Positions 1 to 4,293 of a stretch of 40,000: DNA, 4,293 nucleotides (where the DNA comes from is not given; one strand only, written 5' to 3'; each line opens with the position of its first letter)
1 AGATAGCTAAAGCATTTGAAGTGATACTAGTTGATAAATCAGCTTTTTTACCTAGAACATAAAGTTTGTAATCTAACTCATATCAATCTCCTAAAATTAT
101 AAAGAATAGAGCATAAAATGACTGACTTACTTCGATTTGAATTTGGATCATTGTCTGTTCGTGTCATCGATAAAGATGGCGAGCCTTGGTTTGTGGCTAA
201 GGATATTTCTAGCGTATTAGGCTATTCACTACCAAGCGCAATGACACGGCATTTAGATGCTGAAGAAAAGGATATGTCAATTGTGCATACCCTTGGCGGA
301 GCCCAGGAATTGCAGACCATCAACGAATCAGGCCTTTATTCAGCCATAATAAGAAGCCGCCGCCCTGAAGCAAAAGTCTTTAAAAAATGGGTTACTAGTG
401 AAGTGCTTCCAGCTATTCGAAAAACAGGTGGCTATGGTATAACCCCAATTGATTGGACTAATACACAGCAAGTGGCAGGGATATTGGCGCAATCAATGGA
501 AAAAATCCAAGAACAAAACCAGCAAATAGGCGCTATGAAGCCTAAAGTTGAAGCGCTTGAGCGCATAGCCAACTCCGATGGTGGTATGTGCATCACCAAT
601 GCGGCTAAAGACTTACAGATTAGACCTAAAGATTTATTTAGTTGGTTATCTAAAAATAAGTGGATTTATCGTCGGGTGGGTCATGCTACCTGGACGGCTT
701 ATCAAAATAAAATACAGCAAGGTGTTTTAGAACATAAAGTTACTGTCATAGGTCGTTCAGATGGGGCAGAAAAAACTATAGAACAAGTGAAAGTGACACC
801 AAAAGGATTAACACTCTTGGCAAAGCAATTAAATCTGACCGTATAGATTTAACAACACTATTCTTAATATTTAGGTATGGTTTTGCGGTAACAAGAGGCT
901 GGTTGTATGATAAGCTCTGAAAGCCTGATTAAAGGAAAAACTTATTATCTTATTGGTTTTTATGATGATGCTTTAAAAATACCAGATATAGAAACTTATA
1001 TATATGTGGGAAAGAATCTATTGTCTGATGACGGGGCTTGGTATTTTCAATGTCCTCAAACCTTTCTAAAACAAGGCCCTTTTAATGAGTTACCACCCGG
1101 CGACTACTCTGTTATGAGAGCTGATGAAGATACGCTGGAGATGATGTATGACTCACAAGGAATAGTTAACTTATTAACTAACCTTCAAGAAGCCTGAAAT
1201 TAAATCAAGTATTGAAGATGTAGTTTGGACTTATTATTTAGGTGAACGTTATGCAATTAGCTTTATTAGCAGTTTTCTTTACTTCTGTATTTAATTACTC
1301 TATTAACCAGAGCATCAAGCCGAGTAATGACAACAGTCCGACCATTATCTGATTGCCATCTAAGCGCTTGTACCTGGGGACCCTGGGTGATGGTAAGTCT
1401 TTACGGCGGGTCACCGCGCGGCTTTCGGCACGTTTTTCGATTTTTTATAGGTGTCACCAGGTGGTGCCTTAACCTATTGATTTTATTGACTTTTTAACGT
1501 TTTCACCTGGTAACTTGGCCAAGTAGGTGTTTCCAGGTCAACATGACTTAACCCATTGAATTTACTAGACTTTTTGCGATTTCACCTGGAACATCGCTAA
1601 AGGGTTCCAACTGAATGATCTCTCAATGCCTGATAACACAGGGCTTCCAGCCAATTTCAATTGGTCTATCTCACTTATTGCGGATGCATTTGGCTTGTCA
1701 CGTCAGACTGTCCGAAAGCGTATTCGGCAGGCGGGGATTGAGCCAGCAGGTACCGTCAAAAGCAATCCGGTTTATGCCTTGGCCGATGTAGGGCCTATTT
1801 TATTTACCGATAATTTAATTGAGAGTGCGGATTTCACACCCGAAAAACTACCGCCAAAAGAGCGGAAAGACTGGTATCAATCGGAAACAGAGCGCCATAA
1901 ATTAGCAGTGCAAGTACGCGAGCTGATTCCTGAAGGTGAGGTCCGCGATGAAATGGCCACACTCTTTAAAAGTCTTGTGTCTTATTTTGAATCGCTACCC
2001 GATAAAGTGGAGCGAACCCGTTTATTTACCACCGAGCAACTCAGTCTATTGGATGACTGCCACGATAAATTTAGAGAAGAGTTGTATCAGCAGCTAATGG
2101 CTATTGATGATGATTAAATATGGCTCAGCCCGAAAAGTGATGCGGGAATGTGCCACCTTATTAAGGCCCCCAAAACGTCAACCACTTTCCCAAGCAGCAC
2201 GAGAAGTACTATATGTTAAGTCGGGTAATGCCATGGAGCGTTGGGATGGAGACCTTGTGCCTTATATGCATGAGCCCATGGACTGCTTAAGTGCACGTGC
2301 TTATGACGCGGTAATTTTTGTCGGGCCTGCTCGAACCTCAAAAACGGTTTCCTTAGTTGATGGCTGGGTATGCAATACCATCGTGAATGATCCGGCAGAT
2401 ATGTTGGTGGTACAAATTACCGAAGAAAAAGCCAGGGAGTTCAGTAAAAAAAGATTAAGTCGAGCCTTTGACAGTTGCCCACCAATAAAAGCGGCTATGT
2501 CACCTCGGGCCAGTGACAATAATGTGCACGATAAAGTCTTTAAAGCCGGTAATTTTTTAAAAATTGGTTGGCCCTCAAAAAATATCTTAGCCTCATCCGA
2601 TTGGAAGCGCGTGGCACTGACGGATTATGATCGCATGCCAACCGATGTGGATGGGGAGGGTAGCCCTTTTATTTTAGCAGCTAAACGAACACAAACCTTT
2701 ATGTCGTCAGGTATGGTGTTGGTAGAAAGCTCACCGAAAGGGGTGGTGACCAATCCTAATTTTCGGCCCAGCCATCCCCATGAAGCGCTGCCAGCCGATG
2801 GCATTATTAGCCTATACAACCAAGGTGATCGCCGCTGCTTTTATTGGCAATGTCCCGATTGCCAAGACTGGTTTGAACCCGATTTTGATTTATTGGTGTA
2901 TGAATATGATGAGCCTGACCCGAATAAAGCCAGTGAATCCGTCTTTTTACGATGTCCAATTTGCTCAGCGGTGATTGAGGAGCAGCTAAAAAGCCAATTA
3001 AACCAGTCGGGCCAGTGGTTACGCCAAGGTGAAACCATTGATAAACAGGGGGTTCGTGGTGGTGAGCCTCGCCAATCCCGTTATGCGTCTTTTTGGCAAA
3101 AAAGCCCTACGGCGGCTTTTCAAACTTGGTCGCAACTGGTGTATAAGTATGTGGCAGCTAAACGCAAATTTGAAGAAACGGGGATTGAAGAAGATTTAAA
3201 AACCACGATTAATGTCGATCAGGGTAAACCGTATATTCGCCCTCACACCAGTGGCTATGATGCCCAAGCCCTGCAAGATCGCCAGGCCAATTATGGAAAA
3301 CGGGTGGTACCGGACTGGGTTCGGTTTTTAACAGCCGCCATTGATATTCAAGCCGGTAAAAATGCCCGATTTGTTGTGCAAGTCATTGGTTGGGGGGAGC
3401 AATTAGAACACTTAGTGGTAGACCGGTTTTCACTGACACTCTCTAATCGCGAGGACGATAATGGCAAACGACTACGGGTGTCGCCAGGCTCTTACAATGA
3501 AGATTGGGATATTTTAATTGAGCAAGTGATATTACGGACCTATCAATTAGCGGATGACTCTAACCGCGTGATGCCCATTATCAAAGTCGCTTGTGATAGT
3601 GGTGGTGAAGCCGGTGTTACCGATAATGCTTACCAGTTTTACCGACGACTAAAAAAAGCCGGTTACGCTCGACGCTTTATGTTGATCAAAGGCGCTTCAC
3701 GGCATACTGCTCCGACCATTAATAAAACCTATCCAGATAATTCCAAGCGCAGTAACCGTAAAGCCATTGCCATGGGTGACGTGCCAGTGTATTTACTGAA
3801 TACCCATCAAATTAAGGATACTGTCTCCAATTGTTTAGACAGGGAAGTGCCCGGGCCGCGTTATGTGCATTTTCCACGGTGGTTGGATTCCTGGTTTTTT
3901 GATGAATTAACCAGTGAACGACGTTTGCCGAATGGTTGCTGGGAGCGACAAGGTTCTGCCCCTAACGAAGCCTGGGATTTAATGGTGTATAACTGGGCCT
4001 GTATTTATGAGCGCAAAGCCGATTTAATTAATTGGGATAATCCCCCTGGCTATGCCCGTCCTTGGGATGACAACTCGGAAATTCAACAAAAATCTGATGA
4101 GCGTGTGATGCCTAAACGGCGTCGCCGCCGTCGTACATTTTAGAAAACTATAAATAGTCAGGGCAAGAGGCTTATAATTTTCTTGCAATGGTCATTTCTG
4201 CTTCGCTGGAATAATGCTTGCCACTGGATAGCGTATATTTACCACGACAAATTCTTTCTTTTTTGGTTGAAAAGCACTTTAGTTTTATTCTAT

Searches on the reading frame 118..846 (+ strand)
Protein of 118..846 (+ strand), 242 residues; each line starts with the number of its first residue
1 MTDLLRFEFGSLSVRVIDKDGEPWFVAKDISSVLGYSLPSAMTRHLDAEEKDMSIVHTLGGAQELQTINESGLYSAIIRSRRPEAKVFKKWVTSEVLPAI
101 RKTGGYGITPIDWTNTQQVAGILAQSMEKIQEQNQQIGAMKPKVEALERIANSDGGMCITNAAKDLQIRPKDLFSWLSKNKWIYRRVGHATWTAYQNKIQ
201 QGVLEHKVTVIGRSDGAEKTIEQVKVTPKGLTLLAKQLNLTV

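Call 8: search_protein_families(library=phrogs, proteins=[window:118-846:+], max_evalue=0.001)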
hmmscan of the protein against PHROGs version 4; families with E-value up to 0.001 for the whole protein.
window:118-846:+ (242 aa): 18 families
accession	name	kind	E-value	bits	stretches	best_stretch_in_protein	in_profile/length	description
phrog_130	-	transcription regulation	1.3e-72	246.3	1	1-238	157-408/480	anti-repressor Ant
phrog_2593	-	transcription regulation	5e-39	135.6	1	2-148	20-171/255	anti-repressor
phrog_463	-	transcription regulation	5.8e-38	131.8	1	1-156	2-159/250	anti-repressor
phrog_2899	-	transcription regulation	3.4e-36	126.2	1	3-178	6-169/263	anti-repressor Ant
phrog_245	-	transcription regulation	9.1e-34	118.4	1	5-136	42-169/319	anti-repressor Ant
phrog_7940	-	unknown function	7.1e-33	115.2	1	3-108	3-109/252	-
phrog_63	-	transcription regulation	2.6e-32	113.7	1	124-239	238-357/431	anti-repressor Ant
phrog_9976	-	transcription regulation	5.7e-28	99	1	8-111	5-111/188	anti-repressor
phrog_5060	-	transcription regulation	8.2e-27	95.7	1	3-131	6-144/224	anti-repressor Ant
phrog_2011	-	transcription regulation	1.8e-26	94.5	1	2-137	2-143/275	anti-repressor Ant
phrog_25722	-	unknown function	8.9e-25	88.2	1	5-115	7-117/150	-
phrog_2977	-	transcription regulation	3.4e-21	76.6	1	1-83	61-148/150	anti-repressor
phrog_9438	-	transcription regulation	4.8e-08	33.9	1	135-237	3-110/121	anti-repressor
phrog_4608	-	transcription regulation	2.2e-07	31.8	1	178-237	212-267/268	anti-repressor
phrog_5689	-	unknown function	4.2e-05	24.9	1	160-241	6-82/91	-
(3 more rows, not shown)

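Call 32: find_related_loci(query=window:118-846:+, collection=viral_contigs, flank=10000)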
Query window:118-846:+ (242 aa) in viral_contigs; peptide patterns used: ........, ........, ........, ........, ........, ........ (x = any residue, [..] = any of these).
35 stretches matched a pattern; 22 encode a relative of the query (tblastn E <= 1e-3); 22 distinct loci.
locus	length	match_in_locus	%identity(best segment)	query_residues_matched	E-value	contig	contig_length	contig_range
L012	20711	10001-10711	59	1-238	4e-95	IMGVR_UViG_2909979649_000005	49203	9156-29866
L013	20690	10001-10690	39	4-234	6e-45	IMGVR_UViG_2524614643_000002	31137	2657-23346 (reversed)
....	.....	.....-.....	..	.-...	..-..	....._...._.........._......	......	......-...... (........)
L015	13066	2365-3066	36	8-230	9e-38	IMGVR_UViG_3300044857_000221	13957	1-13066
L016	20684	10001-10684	40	7-235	5e-37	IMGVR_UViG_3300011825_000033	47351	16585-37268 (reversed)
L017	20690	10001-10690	38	7-237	4e-37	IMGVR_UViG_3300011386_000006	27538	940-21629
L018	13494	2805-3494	37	7-237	3e-36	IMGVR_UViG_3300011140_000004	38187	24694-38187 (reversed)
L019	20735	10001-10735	36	7-238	6e-36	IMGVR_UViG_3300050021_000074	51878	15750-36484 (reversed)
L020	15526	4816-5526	33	7-238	2e-34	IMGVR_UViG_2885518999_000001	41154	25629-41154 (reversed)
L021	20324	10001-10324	50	1-108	2e-33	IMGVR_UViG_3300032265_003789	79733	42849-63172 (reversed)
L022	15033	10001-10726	35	1-230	2e-32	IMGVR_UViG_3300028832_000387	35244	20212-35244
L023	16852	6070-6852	33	1-230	4e-32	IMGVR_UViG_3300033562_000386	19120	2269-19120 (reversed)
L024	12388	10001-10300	54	7-106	1e-30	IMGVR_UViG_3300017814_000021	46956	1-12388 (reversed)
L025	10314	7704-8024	53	1-106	6e-31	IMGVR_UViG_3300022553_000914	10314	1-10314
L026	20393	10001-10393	42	13-143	3e-29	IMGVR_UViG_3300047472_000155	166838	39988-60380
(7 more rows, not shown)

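Call 38: find_encoding_contigs(protein=window:118-846:+, flank=10000, max_places=4)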
Protein window:118-846:+ (242 aa): no gene with exactly this product is on record in the collection.

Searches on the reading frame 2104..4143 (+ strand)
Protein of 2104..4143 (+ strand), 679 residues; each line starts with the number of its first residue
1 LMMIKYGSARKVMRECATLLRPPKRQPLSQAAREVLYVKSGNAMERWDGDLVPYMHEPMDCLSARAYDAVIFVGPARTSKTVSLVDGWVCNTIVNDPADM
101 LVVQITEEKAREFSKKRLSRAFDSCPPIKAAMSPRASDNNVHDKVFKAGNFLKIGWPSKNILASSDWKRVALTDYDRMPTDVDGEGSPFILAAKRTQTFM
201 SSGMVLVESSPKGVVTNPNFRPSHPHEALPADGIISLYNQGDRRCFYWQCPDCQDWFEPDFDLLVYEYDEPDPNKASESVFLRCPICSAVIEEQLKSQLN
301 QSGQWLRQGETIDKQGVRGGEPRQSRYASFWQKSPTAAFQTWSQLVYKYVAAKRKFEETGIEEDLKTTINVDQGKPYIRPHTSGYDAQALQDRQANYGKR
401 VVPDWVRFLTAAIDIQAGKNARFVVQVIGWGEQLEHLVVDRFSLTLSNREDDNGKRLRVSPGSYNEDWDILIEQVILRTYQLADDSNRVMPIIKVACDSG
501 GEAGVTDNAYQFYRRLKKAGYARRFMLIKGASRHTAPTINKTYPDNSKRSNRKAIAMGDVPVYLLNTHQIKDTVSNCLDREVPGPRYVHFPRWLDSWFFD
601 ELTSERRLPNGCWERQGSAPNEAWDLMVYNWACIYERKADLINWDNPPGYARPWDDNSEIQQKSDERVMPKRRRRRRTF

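Call 8: search_protein_families(library=phrogs, proteins=[window:2104-4143:+], max_evalue=0.001)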
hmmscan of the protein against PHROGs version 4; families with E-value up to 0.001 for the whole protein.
window:2104-4143:+ (679 aa): 10 families
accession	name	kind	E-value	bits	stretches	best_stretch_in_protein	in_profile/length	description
phrog_15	-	head and packaging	1.7e-232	776.4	1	1-676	330-967/1330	terminase large subunit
phrog_15657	-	unknown function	6.6e-50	170.8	1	301-572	3-229/230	-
phrog_12089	-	unknown function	3.5e-49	168.3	1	495-670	3-178/208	-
phrog_23163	-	unknown function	1.5e-42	145.4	1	7-126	5-125/130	-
phrog_33134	-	head and packaging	1.4e-17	65.2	1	276-378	18-120/132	terminase large subunit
phrog_20035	-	unknown function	1.7e-17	64.3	1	5-73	1-70/76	-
phrog_16406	-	unknown function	6.6e-15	55.8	1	279-599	53-338/601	-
phrog_21311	-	head and packaging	5.2e-11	43.8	1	106-212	3-112/218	terminase large subunit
phrog_675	-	head and packaging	9.9e-07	28.4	1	96-311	84-282/576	terminase large subunit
phrog_3028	-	unknown function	5.6e-05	24.1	1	476-644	5-165/203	-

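Call 33: find_related_loci(query=window:2104-4143:+, collection=viral_contigs, flank=10000)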
Query window:2104-4143:+ (679 aa) in viral_contigs; peptide patterns used: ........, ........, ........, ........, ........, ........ (x = any residue, [..] = any of these).
15 stretches matched a pattern; 15 encode a relative of the query (tblastn E <= 1e-3); 15 distinct loci.
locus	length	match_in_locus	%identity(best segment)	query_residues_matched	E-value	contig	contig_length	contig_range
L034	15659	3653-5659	60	3-660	0e+0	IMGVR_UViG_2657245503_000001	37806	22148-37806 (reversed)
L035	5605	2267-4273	60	3-660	0e+0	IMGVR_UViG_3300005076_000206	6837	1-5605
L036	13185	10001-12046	60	2-675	0e+0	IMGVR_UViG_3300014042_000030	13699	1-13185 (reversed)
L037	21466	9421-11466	60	2-675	0e+0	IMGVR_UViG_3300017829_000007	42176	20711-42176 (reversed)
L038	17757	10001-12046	60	2-675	0e+0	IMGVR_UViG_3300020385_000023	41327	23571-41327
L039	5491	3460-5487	59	2-668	0e+0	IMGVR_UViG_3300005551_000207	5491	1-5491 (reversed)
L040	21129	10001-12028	58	2-668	0e+0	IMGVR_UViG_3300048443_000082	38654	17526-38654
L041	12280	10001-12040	59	2-671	0e+0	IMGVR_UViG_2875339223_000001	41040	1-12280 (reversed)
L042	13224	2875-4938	58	1-668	0e+0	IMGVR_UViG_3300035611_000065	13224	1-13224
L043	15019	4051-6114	58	1-668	0e+0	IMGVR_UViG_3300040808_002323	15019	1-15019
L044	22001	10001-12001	59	2-660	0e+0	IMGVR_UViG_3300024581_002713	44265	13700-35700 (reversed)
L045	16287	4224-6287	57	1-676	0e+0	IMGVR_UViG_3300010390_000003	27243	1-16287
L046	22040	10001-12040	48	8-678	0e+0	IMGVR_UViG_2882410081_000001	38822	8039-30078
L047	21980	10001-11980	49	4-660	0e+0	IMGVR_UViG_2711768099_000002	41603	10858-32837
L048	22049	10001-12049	59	2-675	0e+0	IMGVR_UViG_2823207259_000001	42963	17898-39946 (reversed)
